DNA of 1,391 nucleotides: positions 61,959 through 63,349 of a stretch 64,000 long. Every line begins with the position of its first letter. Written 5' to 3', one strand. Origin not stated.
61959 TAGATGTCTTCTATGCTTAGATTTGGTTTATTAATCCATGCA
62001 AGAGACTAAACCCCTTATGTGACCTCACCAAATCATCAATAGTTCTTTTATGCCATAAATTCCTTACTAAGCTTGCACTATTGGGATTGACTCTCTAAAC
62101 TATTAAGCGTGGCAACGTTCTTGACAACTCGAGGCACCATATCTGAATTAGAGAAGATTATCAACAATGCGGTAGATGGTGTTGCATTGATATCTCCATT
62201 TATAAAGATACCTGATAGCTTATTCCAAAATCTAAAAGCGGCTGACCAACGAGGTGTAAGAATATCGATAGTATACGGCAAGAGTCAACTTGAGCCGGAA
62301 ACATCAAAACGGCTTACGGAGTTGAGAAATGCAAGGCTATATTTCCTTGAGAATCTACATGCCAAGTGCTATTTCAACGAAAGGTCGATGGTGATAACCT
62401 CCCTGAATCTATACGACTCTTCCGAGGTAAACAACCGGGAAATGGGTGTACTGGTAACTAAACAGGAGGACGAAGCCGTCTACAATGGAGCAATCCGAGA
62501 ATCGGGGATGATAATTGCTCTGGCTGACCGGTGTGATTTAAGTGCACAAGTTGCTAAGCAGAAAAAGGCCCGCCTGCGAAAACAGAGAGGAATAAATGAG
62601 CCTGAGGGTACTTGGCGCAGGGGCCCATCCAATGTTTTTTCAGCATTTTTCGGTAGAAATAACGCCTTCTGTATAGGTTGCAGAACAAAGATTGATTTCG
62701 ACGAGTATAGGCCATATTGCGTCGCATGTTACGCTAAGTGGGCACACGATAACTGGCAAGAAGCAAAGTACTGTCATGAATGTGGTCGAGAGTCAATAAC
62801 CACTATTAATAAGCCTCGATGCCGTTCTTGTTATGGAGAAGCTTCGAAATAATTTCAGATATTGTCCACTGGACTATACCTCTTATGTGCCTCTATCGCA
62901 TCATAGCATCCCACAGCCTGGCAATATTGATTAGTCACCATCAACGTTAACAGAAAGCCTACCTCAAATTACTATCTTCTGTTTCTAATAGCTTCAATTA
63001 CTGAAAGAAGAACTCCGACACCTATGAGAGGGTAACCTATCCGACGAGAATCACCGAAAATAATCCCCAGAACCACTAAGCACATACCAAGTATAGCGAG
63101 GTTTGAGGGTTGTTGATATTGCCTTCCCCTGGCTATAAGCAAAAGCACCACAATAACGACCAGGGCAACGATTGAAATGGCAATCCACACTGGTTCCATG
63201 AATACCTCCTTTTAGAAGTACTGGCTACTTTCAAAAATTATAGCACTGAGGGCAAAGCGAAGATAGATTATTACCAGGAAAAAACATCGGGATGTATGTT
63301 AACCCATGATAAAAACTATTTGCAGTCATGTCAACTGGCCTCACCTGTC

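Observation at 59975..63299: Low-GC islet flanked by 23-bp direct repeats encoding a HEPN-motif protein and a PLD-family nuclease with zinc ribbons: candidate undescribed defence module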

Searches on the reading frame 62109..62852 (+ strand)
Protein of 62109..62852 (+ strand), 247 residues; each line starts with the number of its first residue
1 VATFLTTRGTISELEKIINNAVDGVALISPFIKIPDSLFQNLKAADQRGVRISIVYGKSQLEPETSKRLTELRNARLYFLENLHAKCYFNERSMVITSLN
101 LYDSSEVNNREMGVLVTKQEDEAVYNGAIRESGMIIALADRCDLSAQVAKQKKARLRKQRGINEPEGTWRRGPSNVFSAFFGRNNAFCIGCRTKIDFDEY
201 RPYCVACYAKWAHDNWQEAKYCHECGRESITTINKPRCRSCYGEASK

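Call 7: search_protein_families(library=pfam, proteins=[window:62109-62852:+], max_evalue=0.1)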
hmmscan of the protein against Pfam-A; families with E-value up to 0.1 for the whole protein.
window:62109-62852:+ (247 aa): 4 families
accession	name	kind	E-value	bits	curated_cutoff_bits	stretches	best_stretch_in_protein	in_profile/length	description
PF13091.12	PLDc_2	-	8.6e-12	45.5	27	1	16-120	3-119/132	PLD-like domain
PF18912.6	DZR_2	-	0.024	14.9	27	0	183-225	19-55/56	Double zinc ribbon domain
PF11495.14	Regulator_TrmB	-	0.066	12.9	22.2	0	9-112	10-116/233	Archaeal transcriptional regulator TrmB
PF12773.13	DZR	-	0.07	13.7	27.3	0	184-226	11-45/45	Double zinc ribbon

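Call 8: search_protein_families(library=padloc, proteins=[window:62109-62852:+], max_evalue=0.1)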
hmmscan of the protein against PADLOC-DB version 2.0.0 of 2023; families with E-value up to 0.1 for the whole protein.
window:62109-62852:+ (247 aa): 20 families
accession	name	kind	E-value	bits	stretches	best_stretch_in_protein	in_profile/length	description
PDLC02614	DrmC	-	6.4e-11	40.3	1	11-124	23-143/153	DrmC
PDLC03922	MkoB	-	6.8e-11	40.1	1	5-137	307-434/610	-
PDLC02585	DrmC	-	1.8e-07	29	1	3-118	99-230/253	DrmC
PDLC02606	DrmC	-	1.1e-06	26.5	1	3-117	28-158/182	DrmC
PDLC02597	DrmC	-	9.3e-05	20.4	1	81-138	183-240/242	DrmC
PDLC02588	DrmC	-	0.00017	19.3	1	8-118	103-229/256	DrmC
PDLC02605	DrmC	-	0.00021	19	1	82-119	208-246/270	DrmC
PDLC02599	DrmC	-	0.00033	17.7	1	6-117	6-120/387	DrmC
PDLC03924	MkoC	-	0.00033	16.9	1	13-120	996-1120/1136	-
PDLC02587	DrmC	-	0.0018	15.3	1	83-119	205-242/267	DrmC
PDLC02607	DrmC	-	0.003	14.9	0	7-115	108-236/265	DrmC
PDLC02589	DrmC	-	0.0037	14.4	1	82-120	203-241/264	DrmC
PDLC02611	DrmC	-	0.0055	14.9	1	76-119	65-116/138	DrmC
PDLC03273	MTase_II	-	0.0095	13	1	45-116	343-413/432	Type II methyltransferase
PDLC02595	DrmC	-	0.013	13.3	0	37-123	148-250/269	DrmC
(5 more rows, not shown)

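Call 9: search_protein_families(library=ncbifam, proteins=[window:62109-62852:+], max_evalue=0.1)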
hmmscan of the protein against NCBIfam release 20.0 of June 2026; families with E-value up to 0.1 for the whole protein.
window:62109-62852:+ (247 aa): 5 families
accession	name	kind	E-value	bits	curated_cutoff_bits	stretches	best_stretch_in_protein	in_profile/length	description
NF038319.1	DISARM_DrmC_I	equivalog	7.1e-10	38.8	133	1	5-119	90-221/236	DISARM system phospholipase D-like protein DrmC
NF041068.1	DpdK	equivalog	0.029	14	100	1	17-120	45-154/167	phospholipase D-like domain-containing protein DpdK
NF045713.1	CxxCH_16_HmcA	equivalog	0.053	12.1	400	0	175-213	462-500/541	sulfate respiration complex hexadecaheme cytochrome HmcA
TIGR00100.1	hypA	equivalog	0.065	13.3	88.1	0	183-230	52-98/116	hydrogenase maturation nickel metallochaperone HypA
NF007312.0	PRK09798.1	equivalog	0.071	13.5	113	0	29-74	12-60/82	type II toxin-antitoxin system antitoxin MazE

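Call 15: find_homologous_proteins(query=window:62109-62852:+)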
Query window:62109-62852:+ (247 aa): 610 proteins with E <= 0.001 among 885 candidates; the best 120 are listed.
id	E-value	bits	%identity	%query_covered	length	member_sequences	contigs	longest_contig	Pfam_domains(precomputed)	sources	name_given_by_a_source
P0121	8.5e-151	518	92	100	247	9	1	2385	PF13091.13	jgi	jgi:phosphatidylserine/phosphatidylglycerophosphate/cardiolipin synthase-like enzyme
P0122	2.8e-146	503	88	100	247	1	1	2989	PF13091.13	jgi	jgi:phosphatidylserine/phosphatidylglycerophosphate/cardiolipin synthase-like enzyme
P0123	1.8e-134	465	83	100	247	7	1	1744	PF13091.13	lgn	-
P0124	4.8e-133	460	82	100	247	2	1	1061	PF13091.13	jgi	-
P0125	2.2e-132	458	81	100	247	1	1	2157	PF13091.13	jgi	jgi:hypothetical protein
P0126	3.4e-128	444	79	100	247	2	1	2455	PF13091.13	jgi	jgi:phosphatidylserine/phosphatidylglycerophosphate/cardiolipin synthase-like enzyme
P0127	3.5e-128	444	79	100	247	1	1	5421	PF13091.13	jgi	jgi:phosphatidylserine/phosphatidylglycerophosphate/cardiolipin synthase-like enzyme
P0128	1.2e-127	442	81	100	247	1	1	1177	PF13091.13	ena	-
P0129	1.3e-127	442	79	100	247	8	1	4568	PF13091.13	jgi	jgi:phosphatidylserine/phosphatidylglycerophosphate/cardiolipin synthase-like enzyme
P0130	1.4e-127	442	79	100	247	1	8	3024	PF13091.13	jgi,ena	jgi:phosphatidylserine/phosphatidylglycerophosphate/cardiolipin synthase-like enzyme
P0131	5.5e-127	440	78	100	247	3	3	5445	PF13091.13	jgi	jgi:hypothetical protein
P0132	6.1e-126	437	78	100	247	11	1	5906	PF13091.13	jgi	-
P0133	2.1e-125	435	77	100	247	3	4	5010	PF13091.13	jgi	jgi:phosphatidylserine/phosphatidylglycerophosphate/cardiolipin synthase-like enzyme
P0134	2.8e-125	435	77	100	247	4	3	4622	PF13091.13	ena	-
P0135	6.6e-123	427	75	100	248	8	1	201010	PF13091.13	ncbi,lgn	ncbi:MAG: phospholipase D family protein [Dehalococcoidia bacterium]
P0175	5.2e-76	273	51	98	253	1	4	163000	PF13091.13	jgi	jgi:phosphatidylserine/phosphatidylglycerophosphate/cardiolipin synthase-like enzyme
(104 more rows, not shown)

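Call 17: find_encoding_contigs(protein=P0135, flank=6000, max_places=3)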
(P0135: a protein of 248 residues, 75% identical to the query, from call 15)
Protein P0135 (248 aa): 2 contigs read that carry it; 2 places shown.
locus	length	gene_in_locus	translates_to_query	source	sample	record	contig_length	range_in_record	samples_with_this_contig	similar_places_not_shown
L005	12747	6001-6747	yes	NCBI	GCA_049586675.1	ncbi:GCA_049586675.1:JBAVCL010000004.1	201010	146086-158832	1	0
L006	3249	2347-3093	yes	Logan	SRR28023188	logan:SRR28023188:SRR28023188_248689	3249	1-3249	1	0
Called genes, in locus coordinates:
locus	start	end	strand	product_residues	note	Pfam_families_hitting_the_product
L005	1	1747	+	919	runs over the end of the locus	PF02739:5_3_exonuc_N, PF01367:5_3_exonuc, PF01612:DNA_pol_A_exo1, PF22619:DNA_polI_exo1, PF00476:DNA_pol_A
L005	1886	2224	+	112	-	-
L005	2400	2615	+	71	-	-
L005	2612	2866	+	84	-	PF05016:ParE_toxin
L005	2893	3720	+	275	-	PF01149:Fapy_DNA_glyco, PF06831:H2TH, PF06827:zf-FPG_IleRS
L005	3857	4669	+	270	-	PF18754:Nmad3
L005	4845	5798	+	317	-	-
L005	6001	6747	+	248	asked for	PF13091:PLDc_2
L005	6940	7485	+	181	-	PF06966:DUF1295, PF04191:PEMT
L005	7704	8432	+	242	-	PF00561:Abhydrolase_1, PF12146:Hydrolase_4, PF12697:Abhydrolase_6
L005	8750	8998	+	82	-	-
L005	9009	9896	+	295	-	PF25788:Ig_Rha78A_N (weak)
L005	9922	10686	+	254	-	PF13540:RCC1_2 (faint)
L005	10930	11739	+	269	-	PF00561:Abhydrolase_1, PF12146:Hydrolase_4, PF12697:Abhydrolase_6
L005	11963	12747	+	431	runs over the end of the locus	PF04055:Radical_SAM, PF13353:Fer4_12 (faint), PF13186:SPASM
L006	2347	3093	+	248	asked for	PF13091:PLDc_2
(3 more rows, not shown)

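Call 19: find_encoding_contigs(protein=P0175, flank=6000, max_places=3)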
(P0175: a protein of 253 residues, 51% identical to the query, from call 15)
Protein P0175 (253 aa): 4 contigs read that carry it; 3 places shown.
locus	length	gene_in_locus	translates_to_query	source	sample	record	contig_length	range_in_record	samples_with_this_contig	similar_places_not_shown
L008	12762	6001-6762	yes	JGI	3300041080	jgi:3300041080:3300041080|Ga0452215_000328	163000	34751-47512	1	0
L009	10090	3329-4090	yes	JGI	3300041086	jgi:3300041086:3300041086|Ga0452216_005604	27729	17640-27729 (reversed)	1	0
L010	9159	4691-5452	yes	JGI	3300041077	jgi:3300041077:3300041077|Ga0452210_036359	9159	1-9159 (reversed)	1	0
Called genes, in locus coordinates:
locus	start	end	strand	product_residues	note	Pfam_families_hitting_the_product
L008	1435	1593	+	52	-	-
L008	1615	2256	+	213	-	-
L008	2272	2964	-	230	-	-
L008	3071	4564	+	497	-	PF11074:DUF2779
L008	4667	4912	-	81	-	-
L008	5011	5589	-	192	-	PF00069:Pkinase, PF07714:PK_Tyr_Ser-Thr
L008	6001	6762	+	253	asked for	PF13091:PLDc_2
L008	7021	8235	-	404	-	PF00270:DEAD, PF04851:ResIII, PF00271:Helicase_C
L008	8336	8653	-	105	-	PF00076:RRM_1, PF16367:RRM_7 (weak)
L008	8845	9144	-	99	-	PF13451:zf_Tbcl, PF23477:zf_Tbcl_2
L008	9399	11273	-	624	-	PF00009:GTP_EFTU, PF03144:GTP_EFTU_D2 (weak), PF25461:Beta-barrel_SelB, PF09106:WHD_2nd_SelB (weak), PF09107:WHD_3rd_SelB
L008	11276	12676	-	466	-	PF12390:Se-cys_synth_N, PF03841:SelA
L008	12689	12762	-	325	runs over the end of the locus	PF00586:AIRS, PF02769:AIRS_C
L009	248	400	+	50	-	-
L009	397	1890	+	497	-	PF11074:DUF2779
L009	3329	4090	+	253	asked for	PF13091:PLDc_2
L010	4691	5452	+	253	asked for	PF13091:PLDc_2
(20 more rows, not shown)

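Call 22: find_related_loci(query=A2, collection=genome_contigs, flank=10000)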
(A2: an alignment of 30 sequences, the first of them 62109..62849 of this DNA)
Query A2 (247 aa) in genome_contigs; peptide patterns used: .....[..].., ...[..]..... (x = any residue, [..] = any of these).
258 stretches matched a pattern; 232 encode a relative of the query (tblastn E <= 1e-3); the best 80 are kept; 80 distinct loci.
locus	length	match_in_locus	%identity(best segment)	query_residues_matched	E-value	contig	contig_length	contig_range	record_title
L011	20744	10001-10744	75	1-247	2e-129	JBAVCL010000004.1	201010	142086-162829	MAG: Dehalococcoidia bacterium isolate MFD04490_ilm_asm_bin16 k127_18027, whole genome shotgun sequence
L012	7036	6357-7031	60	1-223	2e-92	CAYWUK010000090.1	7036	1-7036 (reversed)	MAG TPA_asm: uncultured Dehalococcoidaceae bacterium isolate binchicken_co178_187 genome assembly, contig: NODE_12560_le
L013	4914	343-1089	42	1-242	8e-61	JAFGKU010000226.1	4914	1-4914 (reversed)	MAG: Spirochaetales bacterium isolate Zod_Metabat.353 k87_13703663, whole genome shotgun sequence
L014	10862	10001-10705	41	1-246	1e-59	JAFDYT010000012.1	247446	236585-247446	MAG: Bacteroidetes bacterium isolate SZAS-61 BACT-AMP-13__12__length-247446, whole genome shotgun sequence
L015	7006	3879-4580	43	1-247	2e-59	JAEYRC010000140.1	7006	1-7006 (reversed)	MAG: Bacteroidetes bacterium isolate OH_CBB_45 k127_1702946, whole genome shotgun sequence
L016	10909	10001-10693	40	1-244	2e-58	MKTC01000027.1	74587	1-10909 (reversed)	MAG: Bacteroidetes bacterium 37-13 scnpilot_p_inoc_scaffold_474, whole genome shotgun sequence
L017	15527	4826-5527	40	1-247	7e-58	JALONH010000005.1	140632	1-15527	MAG: Cytophagaceae bacterium isolate Prado072 scaffold_46, whole genome shotgun sequence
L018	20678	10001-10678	40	1-242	5e-58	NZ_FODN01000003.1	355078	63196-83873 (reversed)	Flavobacterium sinopsychrotolerans strain CGMCC 1.8704, whole genome shotgun sequence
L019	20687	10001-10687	42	1-242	6e-58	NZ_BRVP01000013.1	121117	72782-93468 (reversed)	Neptunitalea chrysea strain NBRC 110019 sequence13, whole genome shotgun sequence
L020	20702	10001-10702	41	1-242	1e-57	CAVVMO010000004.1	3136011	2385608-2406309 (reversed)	MAG: uncultured Bacteroidales bacterium isolate MFD04716.bin.1.418 genome assembly, contig: contig_4261, whole genome sh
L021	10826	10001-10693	40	1-244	1e-57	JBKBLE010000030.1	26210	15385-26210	MAG: Cloacibacterium sp. isolate 21I_061.bin.32 NODE_30_length_26210_cov_392.139364, whole genome shotgun sequence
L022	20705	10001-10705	42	1-247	3e-57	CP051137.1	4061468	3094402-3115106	MAG: Lacibacter sp. isolate Ana54 chromosome, complete genome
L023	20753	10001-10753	41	1-243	8e-57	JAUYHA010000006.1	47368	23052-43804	MAG: Dehalococcoidales bacterium isolate C24_maxbin.057 C24_k141_570603, whole genome shotgun sequence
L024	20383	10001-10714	41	1-242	5e-57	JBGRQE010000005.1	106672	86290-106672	MAG: Bacteroidales bacterium isolate MAG11-C28 MAG_Ocu_11-C28_NODE_20, whole genome shotgun sequence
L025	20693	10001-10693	40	1-244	1e-56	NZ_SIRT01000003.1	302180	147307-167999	Hyunsoonleella flava strain T58 contig3, whole genome shotgun sequence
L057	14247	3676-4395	40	1-242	3e-53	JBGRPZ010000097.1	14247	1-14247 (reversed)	MAG: Hyphomicrobiales bacterium isolate MAG6-C28 MAG_Ocu_6-C28379, whole genome shotgun sequence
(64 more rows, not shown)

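Call 62: search_solved_structures(query=A2, max_evalue=0.01)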
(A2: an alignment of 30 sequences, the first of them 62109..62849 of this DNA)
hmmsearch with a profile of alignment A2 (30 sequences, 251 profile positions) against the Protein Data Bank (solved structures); distinct sequences matched with E-value up to 0.01: 0.

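Call 78: find_related_loci(query=A2, collection=viral_contigs, flank=6000)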
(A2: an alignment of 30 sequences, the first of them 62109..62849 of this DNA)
Query A2 (247 aa) in viral_contigs; peptide patterns used: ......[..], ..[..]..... (x = any residue, [..] = any of these).
100 stretches matched a pattern; 73 encode a relative of the query (tblastn E <= 1e-3); 73 distinct loci.
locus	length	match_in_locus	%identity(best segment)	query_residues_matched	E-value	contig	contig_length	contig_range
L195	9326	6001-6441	45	1-147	3e-35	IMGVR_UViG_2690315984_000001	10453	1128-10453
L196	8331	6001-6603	38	1-199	8e-35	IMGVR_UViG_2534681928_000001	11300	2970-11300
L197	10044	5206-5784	36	1-206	1e-34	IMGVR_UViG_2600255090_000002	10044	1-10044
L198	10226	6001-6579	36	1-206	1e-34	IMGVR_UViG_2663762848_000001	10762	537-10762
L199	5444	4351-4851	43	1-166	1e-34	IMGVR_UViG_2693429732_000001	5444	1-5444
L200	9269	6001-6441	45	1-147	9e-35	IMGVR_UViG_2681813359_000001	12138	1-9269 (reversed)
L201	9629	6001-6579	36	1-206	1e-34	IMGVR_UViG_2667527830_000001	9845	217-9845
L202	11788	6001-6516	42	1-168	2e-34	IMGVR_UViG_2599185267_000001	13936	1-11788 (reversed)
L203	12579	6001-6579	36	1-206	1e-34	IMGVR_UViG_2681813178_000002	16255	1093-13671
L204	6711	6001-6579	36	1-206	1e-34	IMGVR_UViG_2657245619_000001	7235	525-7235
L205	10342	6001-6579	36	1-206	1e-34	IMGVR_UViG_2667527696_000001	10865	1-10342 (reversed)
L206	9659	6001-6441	46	1-147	1e-34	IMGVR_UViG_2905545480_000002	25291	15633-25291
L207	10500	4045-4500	43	1-151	4e-34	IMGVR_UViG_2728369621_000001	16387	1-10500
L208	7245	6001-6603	36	1-199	2e-34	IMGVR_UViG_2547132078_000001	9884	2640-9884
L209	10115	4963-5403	44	1-147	3e-34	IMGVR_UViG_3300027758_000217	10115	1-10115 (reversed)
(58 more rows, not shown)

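Call 85: search_protein_families(library=pfam, proteins=[L057:7909-9426:-], max_evalue=1)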
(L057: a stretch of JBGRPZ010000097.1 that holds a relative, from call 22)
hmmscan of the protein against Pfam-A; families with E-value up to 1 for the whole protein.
L057:7909-9426:- (506 aa): 10 families
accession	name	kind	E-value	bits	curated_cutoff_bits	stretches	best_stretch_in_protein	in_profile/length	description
PF03796.21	DnaB_C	-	5.2e-108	360.7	27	1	207-467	1-255/255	DnaB-like helicase C terminal domain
PF00772.26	DnaB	-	8.2e-32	109.8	23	1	32-132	2-102/103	DnaB-like helicase N terminal domain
PF13481.12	AAA_25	-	5.5e-14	52.7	27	1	209-384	16-190/195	AAA domain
PF06745.19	ATPase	-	0.0041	17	26.6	1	209-282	2-76/231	KaiC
PF13479.12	AAA_24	-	0.0084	16.4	27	1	228-419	5-169/195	AAA domain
PF20307.4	divDNAB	-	0.078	12.1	26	0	183-251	35-103/356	Divergent DnaB-like ATPase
PF05729.18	NACHT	-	0.1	12.8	26.7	1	227-301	2-79/167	NACHT domain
PF06068.19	TIP49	-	0.12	11.9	23.8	1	228-272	53-101/347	TIP49 P-loop domain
PF13401.12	AAA_22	-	0.13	13.1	27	1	227-341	7-121/130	AAA domain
PF00004.35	AAA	-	0.25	12.2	21.2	0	228-311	1-38/131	ATPase family associated with various cellular activities (AAA)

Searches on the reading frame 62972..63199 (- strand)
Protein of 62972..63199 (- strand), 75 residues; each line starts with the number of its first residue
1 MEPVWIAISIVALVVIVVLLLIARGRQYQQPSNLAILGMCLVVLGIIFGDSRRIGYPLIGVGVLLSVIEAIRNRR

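Call 7: search_protein_families(library=pfam, proteins=[window:62972-63199:-], max_evalue=0.1)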
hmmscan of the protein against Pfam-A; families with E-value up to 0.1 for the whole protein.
window:62972-63199:- (75 aa): 7 families
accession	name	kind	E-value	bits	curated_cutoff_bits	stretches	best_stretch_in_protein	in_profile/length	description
PF24008.1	DUF7322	-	0.0015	18.4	27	1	33-74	19-60/61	Domain of unknown function (DUF7322)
PF11992.13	TgpA_N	-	0.0023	17.4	30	1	5-70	19-94/333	TgpA N-terminal domain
PF03203.19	MerC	-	0.021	15.9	27.6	1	6-74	41-107/108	MerC mercury resistance protein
PF14808.11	TMEM164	-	0.031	14.2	25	1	5-50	7-47/217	TMEM164 family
PF04247.17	SirB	-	0.043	14.4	30.9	1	3-47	68-111/120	Invasion gene expression up-regulator, SirB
PF22285.2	DUF6962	-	0.044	14.3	27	1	4-70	93-159/198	Family of unknown function (DUF6962)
PF02656.20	DUF202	-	0.094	13.6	23.4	0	5-48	13-54/68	Domain of unknown function (DUF202)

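Call 8: search_protein_families(library=padloc, proteins=[window:62972-63199:-], max_evalue=0.1)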
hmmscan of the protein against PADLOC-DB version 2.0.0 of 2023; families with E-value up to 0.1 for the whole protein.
window:62972-63199:- (75 aa): 0 families

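Call 9: search_protein_families(library=ncbifam, proteins=[window:62972-63199:-], max_evalue=0.1)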
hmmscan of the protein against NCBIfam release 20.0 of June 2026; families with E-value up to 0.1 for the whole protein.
window:62972-63199:- (75 aa): 4 families
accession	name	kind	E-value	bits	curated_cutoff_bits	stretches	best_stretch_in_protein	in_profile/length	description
NF004439.0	PRK05777.1-1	equivalog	0.034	13.1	531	1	8-49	14-55/485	NADH-quinone oxidoreductase subunit NuoN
NF047765.1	LIC_13387_fam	subfamily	0.066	12.9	33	1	7-67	63-123/131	LIC_13387 family protein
NF049862.1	SSA_2305_Nterm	subfamily_domain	0.082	13.4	45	0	11-47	31-67/90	SSA_2305 family type IV pilus system protein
NF045890.1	conj_pls20_p028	equivalog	0.083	11.7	150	1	2-47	66-112/377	pLS20_p028 family conjugation system transmembrane protein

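Call 80: find_encoding_contigs(protein=window:62972-63199:-, flank=6000, max_places=10)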
Protein window:62972-63199:- (75 aa): 5 contigs read that carry it; 2 places shown.
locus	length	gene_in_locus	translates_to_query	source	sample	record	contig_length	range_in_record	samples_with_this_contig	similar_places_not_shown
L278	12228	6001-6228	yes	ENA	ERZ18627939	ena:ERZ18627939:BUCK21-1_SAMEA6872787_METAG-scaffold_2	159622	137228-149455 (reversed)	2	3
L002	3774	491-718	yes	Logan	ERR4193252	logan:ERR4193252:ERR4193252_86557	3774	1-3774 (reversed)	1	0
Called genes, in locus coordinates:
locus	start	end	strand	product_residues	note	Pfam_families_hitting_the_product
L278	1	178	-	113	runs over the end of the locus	-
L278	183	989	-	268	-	PF13367:PrsW-protease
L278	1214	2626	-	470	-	PF00753:Lactamase_B, PF13483:Lactamase_B_3 (faint), PF23023:Anti-Pycsar_Apyc1 (weak), PF12706:Lactamase_B_2, PF16661:Lactamase_B_6, PF10996:Beta-Casp, PF07521:RMMBL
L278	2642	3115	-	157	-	PF12641:Flavodoxin_3 (faint), PF12724:Flavodoxin_5 (faint), PF12682:Flavodoxin_4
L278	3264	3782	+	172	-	PF06445:GyrI-like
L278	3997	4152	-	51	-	-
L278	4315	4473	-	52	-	-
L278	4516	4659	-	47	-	-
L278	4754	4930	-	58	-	-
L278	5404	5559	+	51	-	PF18930:DUF5679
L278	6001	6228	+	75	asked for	-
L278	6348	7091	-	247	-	PF13091:PLDc_2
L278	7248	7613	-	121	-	-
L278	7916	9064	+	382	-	PF09509:Hypoth_Ymh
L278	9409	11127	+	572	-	PF02770:Acyl-CoA_dh_M (weak), PF00441:Acyl-CoA_dh_1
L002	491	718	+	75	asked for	-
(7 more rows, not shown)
